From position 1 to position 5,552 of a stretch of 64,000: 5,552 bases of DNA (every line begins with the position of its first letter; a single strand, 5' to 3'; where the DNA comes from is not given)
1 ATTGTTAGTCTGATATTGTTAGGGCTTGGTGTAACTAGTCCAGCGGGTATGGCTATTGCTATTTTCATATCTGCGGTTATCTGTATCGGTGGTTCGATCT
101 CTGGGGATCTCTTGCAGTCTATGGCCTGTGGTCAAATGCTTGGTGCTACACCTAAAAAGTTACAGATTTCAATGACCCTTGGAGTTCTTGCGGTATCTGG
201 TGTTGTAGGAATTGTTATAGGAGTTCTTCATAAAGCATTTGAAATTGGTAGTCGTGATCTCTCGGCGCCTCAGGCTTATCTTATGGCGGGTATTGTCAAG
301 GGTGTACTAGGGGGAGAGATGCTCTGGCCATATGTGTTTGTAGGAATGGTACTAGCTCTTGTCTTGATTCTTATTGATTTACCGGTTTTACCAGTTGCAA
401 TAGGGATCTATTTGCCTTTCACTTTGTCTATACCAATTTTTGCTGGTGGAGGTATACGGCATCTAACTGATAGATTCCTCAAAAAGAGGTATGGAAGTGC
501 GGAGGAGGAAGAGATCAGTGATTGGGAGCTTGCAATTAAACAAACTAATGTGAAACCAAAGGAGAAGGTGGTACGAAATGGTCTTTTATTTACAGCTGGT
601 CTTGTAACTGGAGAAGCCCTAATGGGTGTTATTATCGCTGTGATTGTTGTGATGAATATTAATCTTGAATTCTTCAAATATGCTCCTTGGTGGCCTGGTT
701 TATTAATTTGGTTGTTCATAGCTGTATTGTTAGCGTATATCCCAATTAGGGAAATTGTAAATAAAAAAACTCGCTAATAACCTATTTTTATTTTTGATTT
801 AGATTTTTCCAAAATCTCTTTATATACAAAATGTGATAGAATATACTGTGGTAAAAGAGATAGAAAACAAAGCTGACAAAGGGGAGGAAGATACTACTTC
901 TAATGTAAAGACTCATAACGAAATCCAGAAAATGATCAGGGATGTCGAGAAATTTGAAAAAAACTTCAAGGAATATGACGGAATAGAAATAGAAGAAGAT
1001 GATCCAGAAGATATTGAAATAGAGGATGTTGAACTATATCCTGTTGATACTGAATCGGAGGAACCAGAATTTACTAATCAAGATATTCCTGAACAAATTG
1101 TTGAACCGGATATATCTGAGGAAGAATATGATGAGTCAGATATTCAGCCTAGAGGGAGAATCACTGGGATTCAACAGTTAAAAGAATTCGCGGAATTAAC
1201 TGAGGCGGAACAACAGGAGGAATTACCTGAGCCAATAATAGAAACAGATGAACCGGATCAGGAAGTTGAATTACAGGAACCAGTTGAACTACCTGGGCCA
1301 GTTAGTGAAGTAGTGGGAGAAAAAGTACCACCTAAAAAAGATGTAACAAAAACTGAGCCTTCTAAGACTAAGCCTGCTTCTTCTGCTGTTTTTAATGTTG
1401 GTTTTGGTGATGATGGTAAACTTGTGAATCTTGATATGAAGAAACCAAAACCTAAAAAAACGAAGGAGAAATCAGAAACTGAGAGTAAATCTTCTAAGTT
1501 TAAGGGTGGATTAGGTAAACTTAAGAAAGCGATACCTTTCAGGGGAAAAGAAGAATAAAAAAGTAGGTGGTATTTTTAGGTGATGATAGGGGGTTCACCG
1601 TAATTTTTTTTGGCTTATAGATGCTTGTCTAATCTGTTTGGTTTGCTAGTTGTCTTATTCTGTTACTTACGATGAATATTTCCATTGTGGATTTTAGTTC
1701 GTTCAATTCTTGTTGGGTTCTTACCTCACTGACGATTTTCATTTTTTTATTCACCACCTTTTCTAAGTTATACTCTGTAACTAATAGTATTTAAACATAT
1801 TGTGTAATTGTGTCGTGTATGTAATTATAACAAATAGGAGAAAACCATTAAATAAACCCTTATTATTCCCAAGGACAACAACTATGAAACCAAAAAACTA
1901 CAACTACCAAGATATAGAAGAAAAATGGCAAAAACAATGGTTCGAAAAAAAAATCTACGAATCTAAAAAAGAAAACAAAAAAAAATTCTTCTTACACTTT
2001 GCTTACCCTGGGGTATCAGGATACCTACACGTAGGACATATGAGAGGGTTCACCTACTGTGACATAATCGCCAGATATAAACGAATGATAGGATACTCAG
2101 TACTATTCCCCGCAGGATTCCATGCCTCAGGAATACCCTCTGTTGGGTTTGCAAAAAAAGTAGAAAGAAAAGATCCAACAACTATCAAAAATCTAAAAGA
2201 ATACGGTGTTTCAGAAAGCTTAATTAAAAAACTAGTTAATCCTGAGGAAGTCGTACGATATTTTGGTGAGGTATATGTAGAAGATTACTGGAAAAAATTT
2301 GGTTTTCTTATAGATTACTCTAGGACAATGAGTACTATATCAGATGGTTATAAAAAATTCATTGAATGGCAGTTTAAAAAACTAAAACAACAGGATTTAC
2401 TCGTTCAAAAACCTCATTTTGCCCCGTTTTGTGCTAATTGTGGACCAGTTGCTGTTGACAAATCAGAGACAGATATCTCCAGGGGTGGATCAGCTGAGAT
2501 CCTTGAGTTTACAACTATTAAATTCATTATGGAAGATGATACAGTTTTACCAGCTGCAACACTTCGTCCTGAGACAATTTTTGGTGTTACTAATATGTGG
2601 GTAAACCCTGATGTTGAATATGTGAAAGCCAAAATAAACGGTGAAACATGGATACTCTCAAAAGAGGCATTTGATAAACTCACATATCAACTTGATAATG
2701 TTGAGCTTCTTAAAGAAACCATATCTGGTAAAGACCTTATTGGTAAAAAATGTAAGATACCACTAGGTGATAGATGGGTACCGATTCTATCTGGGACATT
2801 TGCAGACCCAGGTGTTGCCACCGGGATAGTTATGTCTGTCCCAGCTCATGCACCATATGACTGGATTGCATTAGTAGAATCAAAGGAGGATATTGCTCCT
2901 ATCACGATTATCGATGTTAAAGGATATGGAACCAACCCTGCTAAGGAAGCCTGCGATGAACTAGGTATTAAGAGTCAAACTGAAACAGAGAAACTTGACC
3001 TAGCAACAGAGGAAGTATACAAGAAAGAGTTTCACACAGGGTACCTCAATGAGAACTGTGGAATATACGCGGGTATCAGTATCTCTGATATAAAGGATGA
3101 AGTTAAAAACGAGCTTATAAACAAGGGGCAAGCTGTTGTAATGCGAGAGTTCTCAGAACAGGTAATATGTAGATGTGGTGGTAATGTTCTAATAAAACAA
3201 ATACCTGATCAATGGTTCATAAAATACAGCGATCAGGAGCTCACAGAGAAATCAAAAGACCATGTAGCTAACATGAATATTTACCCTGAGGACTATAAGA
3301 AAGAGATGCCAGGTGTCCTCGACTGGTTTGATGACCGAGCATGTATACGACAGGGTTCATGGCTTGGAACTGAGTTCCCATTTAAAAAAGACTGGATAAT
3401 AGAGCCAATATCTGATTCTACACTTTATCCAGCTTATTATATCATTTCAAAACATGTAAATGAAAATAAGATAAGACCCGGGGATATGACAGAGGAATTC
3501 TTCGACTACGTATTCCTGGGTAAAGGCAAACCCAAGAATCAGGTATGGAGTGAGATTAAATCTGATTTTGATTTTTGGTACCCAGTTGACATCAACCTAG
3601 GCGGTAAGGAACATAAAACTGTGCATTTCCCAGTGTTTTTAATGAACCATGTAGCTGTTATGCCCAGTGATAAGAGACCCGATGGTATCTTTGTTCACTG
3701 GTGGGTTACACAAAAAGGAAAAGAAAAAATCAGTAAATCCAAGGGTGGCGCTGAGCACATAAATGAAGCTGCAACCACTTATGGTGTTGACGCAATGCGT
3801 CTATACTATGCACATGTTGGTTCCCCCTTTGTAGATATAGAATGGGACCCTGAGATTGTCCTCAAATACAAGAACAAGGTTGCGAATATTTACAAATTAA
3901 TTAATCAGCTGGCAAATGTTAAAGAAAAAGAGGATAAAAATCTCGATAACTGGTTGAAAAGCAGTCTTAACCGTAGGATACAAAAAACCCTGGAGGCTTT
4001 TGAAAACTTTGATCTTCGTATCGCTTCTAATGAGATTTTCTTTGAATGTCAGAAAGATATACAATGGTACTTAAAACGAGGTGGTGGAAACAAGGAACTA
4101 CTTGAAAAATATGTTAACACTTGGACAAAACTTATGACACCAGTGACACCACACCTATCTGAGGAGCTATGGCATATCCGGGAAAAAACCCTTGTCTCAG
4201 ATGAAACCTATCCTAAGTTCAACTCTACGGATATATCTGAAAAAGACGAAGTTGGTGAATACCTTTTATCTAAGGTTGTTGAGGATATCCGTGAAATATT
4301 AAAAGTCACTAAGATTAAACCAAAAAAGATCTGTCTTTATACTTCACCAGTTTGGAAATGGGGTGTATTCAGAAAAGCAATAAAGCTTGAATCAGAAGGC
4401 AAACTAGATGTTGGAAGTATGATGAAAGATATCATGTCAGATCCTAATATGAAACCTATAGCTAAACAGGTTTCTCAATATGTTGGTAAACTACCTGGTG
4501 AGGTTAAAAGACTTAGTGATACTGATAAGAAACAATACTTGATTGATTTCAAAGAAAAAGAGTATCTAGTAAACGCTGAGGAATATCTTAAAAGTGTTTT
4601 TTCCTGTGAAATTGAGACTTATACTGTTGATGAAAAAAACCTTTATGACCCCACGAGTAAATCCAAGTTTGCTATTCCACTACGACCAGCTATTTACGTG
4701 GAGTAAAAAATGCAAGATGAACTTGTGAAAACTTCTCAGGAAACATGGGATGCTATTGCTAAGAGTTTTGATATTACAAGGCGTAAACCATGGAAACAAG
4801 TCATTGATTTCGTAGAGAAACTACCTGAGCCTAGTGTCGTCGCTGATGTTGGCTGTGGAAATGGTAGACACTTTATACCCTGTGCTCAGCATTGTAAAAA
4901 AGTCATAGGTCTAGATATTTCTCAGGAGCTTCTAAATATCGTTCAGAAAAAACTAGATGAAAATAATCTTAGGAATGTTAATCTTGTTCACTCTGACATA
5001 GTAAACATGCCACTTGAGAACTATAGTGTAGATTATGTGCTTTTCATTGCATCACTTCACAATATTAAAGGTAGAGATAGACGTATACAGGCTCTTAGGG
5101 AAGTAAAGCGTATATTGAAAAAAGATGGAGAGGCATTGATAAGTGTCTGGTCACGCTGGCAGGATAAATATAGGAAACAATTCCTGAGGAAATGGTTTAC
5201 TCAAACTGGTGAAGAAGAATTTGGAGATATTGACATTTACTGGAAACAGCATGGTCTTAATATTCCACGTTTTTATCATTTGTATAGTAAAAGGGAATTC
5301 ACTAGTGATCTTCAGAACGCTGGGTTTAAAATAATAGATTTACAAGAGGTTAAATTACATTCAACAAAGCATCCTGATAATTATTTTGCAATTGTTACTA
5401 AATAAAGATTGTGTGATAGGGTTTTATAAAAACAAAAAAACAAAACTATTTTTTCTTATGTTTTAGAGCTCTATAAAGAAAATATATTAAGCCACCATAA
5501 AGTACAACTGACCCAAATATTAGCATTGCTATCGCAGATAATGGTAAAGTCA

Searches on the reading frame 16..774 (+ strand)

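Call 8: search_protein_families(library=pfam, proteins=[window:16-774:+], max_evalue=0.0001)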
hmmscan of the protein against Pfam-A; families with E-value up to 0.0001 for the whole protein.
window:16-774:+ (253 aa): 1 family
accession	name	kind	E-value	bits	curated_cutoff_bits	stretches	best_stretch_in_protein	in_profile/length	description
PF03169.20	OPT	-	4.5e-27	95.4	25.8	1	4-211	423-623/623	OPT oligopeptide transporter protein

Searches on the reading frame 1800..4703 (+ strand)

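Call 8: search_protein_families(library=pfam, proteins=[window:1800-4703:+], max_evalue=0.0001)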
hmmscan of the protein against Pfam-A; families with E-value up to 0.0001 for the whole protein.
window:1800-4703:+ (968 aa): 6 families
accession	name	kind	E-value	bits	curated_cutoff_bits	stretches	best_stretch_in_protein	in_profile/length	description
PF00133.28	tRNA-synt_1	-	4.5e-33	115.1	22.7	1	42-682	1-413/414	tRNA synthetases class I (I, L, M and V)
PF08264.19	Anticodon_1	-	2.2e-21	76.7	25.1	1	716-844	1-146/148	Anticodon-binding domain of tRNA ligase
PF09334.17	tRNA-synt_1g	-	1.6e-15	57.2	20.1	2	605-705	295-384/391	tRNA synthetases class I (M)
PF13603.12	tRNA-synt_1_2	-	1.5e-07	31.5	25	1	239-375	11-144/185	Leucyl-tRNA synthetase, editing domain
PF01406.26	tRNA-synt_1e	-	3e-05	24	27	0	61-103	8-50/301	tRNA synthetases class I (C) catalytic domain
PF01921.24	tRNA-synt_1f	-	9.6e-05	21.9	27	0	625-693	265-331/360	tRNA synthetases class I (K)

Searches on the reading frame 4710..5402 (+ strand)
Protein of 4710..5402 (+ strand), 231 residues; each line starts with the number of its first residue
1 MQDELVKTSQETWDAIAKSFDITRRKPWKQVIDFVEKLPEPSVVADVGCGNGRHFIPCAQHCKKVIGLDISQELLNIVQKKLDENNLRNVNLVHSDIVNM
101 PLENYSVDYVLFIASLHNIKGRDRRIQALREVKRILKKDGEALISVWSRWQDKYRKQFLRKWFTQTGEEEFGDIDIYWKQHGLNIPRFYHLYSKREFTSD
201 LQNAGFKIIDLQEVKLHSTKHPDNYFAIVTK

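Call 8: search_protein_families(library=pfam, proteins=[window:4710-5402:+], max_evalue=0.0001)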
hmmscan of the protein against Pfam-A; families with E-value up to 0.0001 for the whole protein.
window:4710-5402:+ (231 aa): 13 families
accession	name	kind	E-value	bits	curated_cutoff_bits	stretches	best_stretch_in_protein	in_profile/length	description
PF08241.18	Methyltransf_11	-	2.3e-21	76.7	21.2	1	46-143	2-94/95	Methyltransferase domain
PF13649.12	Methyltransf_25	-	6.6e-21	75.2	27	1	44-140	1-97/97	Methyltransferase domain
PF13847.12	Methyltransf_31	-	1.6e-15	57.5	27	1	43-148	6-113/145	Methyltransferase domain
PF13489.12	Methyltransf_23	-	2.6e-15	57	27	1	24-210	5-163/164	Methyltransferase domain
PF08242.18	Methyltransf_12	-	4.6e-14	53.4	30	1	46-140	2-96/98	Methyltransferase domain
PF01209.24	Ubie_methyltran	-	1.4e-13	51.2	20.1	1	12-164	19-171/233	ubiE/COQ5 methyltransferase family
PF05148.21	Methyltransf_8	-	1.3e-09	38.7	27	1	26-161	58-172/219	Hypothetical methyltransferase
PF05175.20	MTS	-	1.5e-08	34.9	23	1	35-165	24-156/170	Methyltransferase small domain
PF02390.23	Methyltransf_4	-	4.3e-08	33.3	24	1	42-100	3-63/173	Putative methyltransferase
PF02353.26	CMAS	-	8.6e-07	29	27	1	41-217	63-221/273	Mycolic acid cyclopropane synthetase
PF08003.17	Methyltransf_9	-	1e-06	28.4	23.8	1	28-144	104-217/315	Protein of unknown function (DUF1698)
PF03848.20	TehB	-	1.1e-05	25.3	20.4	1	18-120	11-109/193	Tellurite resistance protein TehB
PF24675.1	NpmA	-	5.9e-05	22.9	60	0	42-107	25-96/214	16S rRNA (adenine(1408)-N(1))-methyltransferase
